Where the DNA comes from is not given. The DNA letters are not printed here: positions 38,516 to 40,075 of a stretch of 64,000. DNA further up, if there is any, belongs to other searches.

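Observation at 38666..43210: Compact envelope module: Omp85-family barrel + 7-bladed propeller + tiny TM protein + GWxTD lipoprotein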

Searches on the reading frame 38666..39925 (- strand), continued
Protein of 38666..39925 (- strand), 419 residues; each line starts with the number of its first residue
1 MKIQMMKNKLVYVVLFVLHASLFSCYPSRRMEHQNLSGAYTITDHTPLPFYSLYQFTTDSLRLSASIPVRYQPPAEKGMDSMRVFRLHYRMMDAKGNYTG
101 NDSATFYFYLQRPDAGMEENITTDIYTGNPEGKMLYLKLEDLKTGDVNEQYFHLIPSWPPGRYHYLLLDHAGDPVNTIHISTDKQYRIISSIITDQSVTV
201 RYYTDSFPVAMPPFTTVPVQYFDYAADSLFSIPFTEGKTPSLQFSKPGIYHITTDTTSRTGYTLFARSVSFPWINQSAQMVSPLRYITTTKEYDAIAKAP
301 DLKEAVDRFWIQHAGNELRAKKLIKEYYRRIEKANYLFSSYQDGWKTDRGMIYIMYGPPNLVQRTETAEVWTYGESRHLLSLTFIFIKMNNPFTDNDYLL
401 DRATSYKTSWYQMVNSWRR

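Call 23: find_encoding_contigs(protein=P0010, flank=8000, max_places=2)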
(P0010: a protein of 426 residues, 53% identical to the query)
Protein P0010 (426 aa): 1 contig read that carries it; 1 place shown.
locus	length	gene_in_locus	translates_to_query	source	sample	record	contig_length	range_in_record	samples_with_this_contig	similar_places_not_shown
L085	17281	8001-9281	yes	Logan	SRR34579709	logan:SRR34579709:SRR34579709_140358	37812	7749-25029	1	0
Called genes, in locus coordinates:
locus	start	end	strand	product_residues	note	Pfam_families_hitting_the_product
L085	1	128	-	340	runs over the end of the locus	PF09603:Fib_succ_major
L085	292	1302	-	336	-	-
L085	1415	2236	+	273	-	PF02548:Pantoate_transf, PF13714:PEP_mutase (faint)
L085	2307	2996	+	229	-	PF00849:PseudoU_synth_2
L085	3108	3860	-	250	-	-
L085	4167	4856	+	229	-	PF03167:UDG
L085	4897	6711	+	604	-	PF01103:Omp85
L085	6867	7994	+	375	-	-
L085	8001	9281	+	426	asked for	PF20094:GWxTD_dom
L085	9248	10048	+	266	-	PF08032:SpoU_sub_bind, PF00588:SpoU_methylase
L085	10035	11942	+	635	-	PF13231:PMT_2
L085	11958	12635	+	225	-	PF07661:MORN_2 (faint)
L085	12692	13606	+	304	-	PF03796:DnaB_C, PF06745:ATPase (weak), PF13481:AAA_25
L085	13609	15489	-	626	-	PF20695:UbiD_N, PF01977:UbiD, PF20696:UbiD_C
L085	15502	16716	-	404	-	PF28574:Transporter_N (weak), PF28560:PCD-like, PF28576:Transporter_C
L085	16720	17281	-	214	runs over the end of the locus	PF00005:ABC_tran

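Call 25: predict_structure(alignment_id=A1)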
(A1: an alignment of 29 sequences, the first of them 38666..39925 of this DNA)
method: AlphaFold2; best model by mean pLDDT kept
length: 419 residues; sequences in the alignment: 29
mean_pLDDT: 87.7   pTM: 0.83
mean pLDDT of the five models: 87.7, 87.4, 86.7, 86.3, 86.0
residues with pLDDT >= 90: 252; 70-90: 136; 50-70: 30; < 50: 1
segments of 3 or more residues with pLDDT < 50: none
pLDDT, mean of each block of 10 residues (from residue 1): 77 90 61 79 86 93 85 53 87 80 86 66 90 90 88 85 94 92 95 93 89 86 87 96 95 84 93 92 95 97 96 92 93 93 93 96 90 82 92 88 94 93
secondary structure, 60 per line:
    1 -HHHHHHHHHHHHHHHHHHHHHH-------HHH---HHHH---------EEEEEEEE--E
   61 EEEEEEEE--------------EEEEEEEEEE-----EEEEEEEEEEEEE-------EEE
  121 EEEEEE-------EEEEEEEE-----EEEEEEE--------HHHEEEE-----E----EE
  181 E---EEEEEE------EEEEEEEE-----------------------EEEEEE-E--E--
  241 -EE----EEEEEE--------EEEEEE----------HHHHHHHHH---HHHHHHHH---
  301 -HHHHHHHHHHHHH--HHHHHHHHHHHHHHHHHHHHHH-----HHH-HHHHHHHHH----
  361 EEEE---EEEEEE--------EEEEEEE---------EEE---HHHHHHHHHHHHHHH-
elements in order: H2-23 H37-40 E50-57 E60-68 E83-92 E98-110 E118-126 E134-141 E147-153 E165-168 E179-181 E185-190 E197-204 E228-233 E248-253 E262-267 H278-286 H290-297 H302-314 H317-338 H348-356 E361-364 E368-373 E382-388 E398-400 H404-418
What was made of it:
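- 38666..39925 (-): 419-aa GWxTD lipoprotein: lipobox Cys25, two Ig-like beta-sandwich domains, and a C-terminal GWxTD alpha/beta domain. AlphaFold model pLDDT 87.7 (call 25).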

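Call 28: fold_search(model_id=the predicted structure, library=pdb)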
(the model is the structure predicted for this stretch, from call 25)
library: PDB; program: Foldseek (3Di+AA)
matches with E <= 10: 1774; with E <= 0.001: 56
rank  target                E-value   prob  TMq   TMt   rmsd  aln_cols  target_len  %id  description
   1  1ggu_A                6.8e-06  1.00  0.22  0.14  15.3       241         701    8  HUMAN FACTOR XIII WITH CALCIUM BOUND IN THE ION SITE (released 1999-09-16)
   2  1ggu_B                6.8e-06  1.00  0.21  0.13  15.6       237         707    8  HUMAN FACTOR XIII WITH CALCIUM BOUND IN THE ION SITE (released 1999-09-16)
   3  1ggt_B                6.8e-06  1.00  0.21  0.13  15.0       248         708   10  THREE-DIMENSIONAL STRUCTURE OF A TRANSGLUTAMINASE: HUMAN BLOOD COAGULATION FACTOR XIII (released 1995-07-31)
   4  1evu_A                9.0e-06  1.00  0.22  0.13  15.3       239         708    9  HUMAN FACTOR XIII WITH CALCIUM BOUND IN THE ION SITE (released 2000-05-10)
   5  1ex0_B                1.3e-05  1.00  0.22  0.13  15.3       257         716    8  HUMAN FACTOR XIII, MUTANT W279F ZYMOGEN (released 2003-12-23)
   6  1f13_B                1.6e-05  1.00  0.23  0.14  15.2       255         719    9  RECOMBINANT HUMAN CELLULAR COAGULATION FACTOR XIII (released 1998-08-12)
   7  7tvz_E                3.1e-05  1.00  0.20  0.13  17.8       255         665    9  Cryo-EM structure of human band 3-protein 4.2 complex in diagonal conformation (released 2022-06-08)
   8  1ggt_A                3.3e-05  1.00  0.22  0.14  15.6       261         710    8  THREE-DIMENSIONAL STRUCTURE OF A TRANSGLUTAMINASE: HUMAN BLOOD COAGULATION FACTOR XIII (released 1995-07-31)
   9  8cmt_A                3.3e-05  1.00  0.23  0.14  16.8       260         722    9  Structure of the plasma coagulation Factor XIII A2B2 heterotetrameric complex. (released 2024-09-11)
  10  1ggy_A                3.6e-05  1.00  0.22  0.14  15.3       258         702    8  HUMAN FACTOR XIII WITH YTTERBIUM BOUND IN THE ION SITE (released 1999-02-16)
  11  1l9m_B                4.1e-05  1.00  0.20  0.13  15.8       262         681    9  Three-dimensional structure of the human transglutaminase 3 enzyme: binding of calcium ions change structure for activ (released 2002-05-29)
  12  1qrk_B                4.3e-05  1.00  0.22  0.14  15.5       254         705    8  HUMAN FACTOR XIII WITH STRONTIUM BOUND IN THE ION SITE (released 1999-07-02)
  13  1nug_B                5.1e-05  1.00  0.20  0.13  15.8       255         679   10  Role of Calcium Ions in the Activation and Activity of the Transglutaminase 3 Enzyme (2 calciums, 1 Mg, inactive form) (released 2003-04-22)
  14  9iv8                  8.9e-05  0.97  0.15  0.10  19.2       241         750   10  Cryo-EM structure of human NCX1 in PIP2 diC8 bound state (released 2025-03-19)
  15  8oxy_A                1.3e-04  1.00  0.20  0.13  14.0       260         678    8  Transglutaminase 3 without calcium in complex with DH patient-derived Fab DH63-B02 (released 2023-10-18)
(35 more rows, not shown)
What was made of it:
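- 38666..39925 (-): The Ig-like halves match transglutaminase C-terminal barrels (call 28).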

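Call 40: list_cluster_members(proteins=[P0001, P0121])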
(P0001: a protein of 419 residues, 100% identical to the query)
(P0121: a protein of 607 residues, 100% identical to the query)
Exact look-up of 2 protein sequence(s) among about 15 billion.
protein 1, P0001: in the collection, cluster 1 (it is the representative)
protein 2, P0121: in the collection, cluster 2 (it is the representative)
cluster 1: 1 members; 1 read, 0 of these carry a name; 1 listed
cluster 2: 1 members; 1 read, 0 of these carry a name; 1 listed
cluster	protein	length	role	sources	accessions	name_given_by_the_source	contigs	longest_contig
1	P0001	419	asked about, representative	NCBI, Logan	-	-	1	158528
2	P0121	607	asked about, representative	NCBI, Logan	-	-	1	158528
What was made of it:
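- Tried and rejected: It returned no names or accessions (call 40).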

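Call 52: find_encoding_contigs(protein=P0014, flank=7000, max_places=1)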
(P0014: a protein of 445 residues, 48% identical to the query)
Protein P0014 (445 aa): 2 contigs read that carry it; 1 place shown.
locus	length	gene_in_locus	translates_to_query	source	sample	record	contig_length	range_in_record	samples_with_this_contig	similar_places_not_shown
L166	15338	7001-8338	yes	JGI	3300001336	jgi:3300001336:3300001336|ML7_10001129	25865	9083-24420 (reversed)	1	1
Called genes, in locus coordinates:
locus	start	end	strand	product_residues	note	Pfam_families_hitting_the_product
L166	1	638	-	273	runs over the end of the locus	PF02548:Pantoate_transf, PF13714:PEP_mutase (faint)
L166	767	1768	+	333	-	-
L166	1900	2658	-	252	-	-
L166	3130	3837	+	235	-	PF03167:UDG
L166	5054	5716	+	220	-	PF01103:Omp85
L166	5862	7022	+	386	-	-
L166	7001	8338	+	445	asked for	PF20094:GWxTD_dom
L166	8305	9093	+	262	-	PF08032:SpoU_sub_bind, PF00588:SpoU_methylase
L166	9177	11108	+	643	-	PF13231:PMT_2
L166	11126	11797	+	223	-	PF07661:MORN_2 (faint)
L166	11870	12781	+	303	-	PF03796:DnaB_C, PF06745:ATPase, PF13481:AAA_25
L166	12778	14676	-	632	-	PF20695:UbiD_N, PF01977:UbiD, PF20696:UbiD_C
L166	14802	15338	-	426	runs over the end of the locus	PF03952:Enolase_N, PF00113:Enolase_C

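Call 53: find_encoding_contigs(protein=P0012, flank=7000, max_places=1)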
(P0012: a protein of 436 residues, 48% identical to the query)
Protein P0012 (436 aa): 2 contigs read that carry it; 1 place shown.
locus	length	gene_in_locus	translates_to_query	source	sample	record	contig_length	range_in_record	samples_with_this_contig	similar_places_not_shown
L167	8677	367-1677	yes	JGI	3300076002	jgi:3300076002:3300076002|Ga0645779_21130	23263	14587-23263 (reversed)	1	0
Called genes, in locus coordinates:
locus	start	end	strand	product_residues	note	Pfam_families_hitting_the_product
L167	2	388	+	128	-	?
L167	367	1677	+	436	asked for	PF20094:GWxTD_dom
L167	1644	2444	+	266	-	PF08032:SpoU_sub_bind, PF00588:SpoU_methylase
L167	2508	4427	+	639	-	PF13231:PMT_2 (weak)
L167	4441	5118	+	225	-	PF07661:MORN_2 (faint)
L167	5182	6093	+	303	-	PF03796:DnaB_C, PF06745:ATPase (weak), PF13481:AAA_25 (weak)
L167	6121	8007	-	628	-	PF20695:UbiD_N, PF01977:UbiD, PF20696:UbiD_C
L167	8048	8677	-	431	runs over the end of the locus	PF03952:Enolase_N, PF00113:Enolase_C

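Call 54: find_encoding_contigs(protein=P0016, flank=7000, max_places=1)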
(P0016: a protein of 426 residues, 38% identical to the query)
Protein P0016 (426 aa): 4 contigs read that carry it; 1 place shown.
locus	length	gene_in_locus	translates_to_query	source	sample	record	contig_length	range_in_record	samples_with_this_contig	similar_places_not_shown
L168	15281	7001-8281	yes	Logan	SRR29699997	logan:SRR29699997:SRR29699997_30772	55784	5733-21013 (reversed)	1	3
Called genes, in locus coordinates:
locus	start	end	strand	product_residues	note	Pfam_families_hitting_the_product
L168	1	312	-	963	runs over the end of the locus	PF15902:Sortilin-Vps10 (faint), PF18962:Por_Secre_tail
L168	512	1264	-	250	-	-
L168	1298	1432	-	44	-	-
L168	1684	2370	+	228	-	PF03167:UDG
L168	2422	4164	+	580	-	PF07244:POTRA (faint), PF01103:Omp85, PF19143:Omp85_2 (weak)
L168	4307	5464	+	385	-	PF13360:PQQ_2 (faint)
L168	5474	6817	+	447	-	PF02646:RmuC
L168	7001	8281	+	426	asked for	PF20094:GWxTD_dom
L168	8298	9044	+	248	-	PF08032:SpoU_sub_bind, PF00588:SpoU_methylase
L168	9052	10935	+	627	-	PF13231:PMT_2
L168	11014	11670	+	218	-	-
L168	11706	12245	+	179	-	PF09918:DUF2148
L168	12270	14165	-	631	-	PF20695:UbiD_N, PF01977:UbiD, PF20696:UbiD_C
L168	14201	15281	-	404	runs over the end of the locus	PF28574:Transporter_N (weak), PF28560:PCD-like, PF28576:Transporter_C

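Call 55: find_encoding_contigs(protein=P0007, flank=7000, max_places=1)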
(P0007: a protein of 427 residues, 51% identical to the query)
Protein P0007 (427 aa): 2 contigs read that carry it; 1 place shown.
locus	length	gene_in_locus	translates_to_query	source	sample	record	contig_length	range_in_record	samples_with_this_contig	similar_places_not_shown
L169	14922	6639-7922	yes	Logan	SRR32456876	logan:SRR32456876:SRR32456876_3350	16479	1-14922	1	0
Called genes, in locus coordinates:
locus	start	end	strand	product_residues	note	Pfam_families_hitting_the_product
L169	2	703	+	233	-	?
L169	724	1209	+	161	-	PF01257:2Fe-2S_thioredx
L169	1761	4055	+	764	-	PF13585:CHU_C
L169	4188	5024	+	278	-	-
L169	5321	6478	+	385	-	-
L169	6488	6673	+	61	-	-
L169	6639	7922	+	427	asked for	PF20094:GWxTD_dom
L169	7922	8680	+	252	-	PF08032:SpoU_sub_bind, PF00588:SpoU_methylase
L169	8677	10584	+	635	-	PF13231:PMT_2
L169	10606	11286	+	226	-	-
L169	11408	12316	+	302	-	PF03796:DnaB_C, PF06745:ATPase (weak)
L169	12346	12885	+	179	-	PF09918:DUF2148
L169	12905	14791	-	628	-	PF20695:UbiD_N, PF01977:UbiD, PF20696:UbiD_C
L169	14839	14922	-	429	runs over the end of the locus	PF03952:Enolase_N, PF00113:Enolase_C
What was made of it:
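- L169 lacks ung and the Omp85 (call 55). L169 keeps GWxTD without the Omp85 (call 55). The propeller–stub–GWxTD trio persists without the Omp85 in L169 (call 55). L169 keeps the propeller without the Omp85 (call 55).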

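Call 67: search_protein_representatives(alignment_id=A1)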
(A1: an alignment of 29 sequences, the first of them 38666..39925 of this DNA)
Query: 29 sequences, 416 profile positions. Proteins with E-value up to 0.001 (for the whole library): 5779; up to 1e-10: 2498; up to 1e-30: 1382. The best 150 are listed.
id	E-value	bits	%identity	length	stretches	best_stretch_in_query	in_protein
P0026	1.1e-156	538.7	-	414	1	1-416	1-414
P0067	3.0e-152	524.1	-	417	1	1-416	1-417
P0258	3.6e-152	523.8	-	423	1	4-416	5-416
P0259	1.4e-151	521.9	-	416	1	1-416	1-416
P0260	1.5e-151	521.7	-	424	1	1-416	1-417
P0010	5.4e-149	513.3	-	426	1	5-416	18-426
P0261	9.0e-149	512.6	-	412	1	10-415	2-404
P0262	6.3e-148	509.8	-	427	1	9-416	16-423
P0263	2.5e-143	494.6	-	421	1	1-416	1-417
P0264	3.9e-143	494.0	-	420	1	5-416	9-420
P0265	3.2e-142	491.0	-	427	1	5-416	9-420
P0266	5.8e-142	490.2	-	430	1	4-416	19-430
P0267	1.3e-141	489.1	-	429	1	1-416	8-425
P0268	1.2e-140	485.9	-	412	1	1-416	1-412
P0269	6.9e-140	483.3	-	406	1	15-416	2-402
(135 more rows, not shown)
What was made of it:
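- The GWxTD family is large, with 5779 clusters at 50% identity (call 67).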
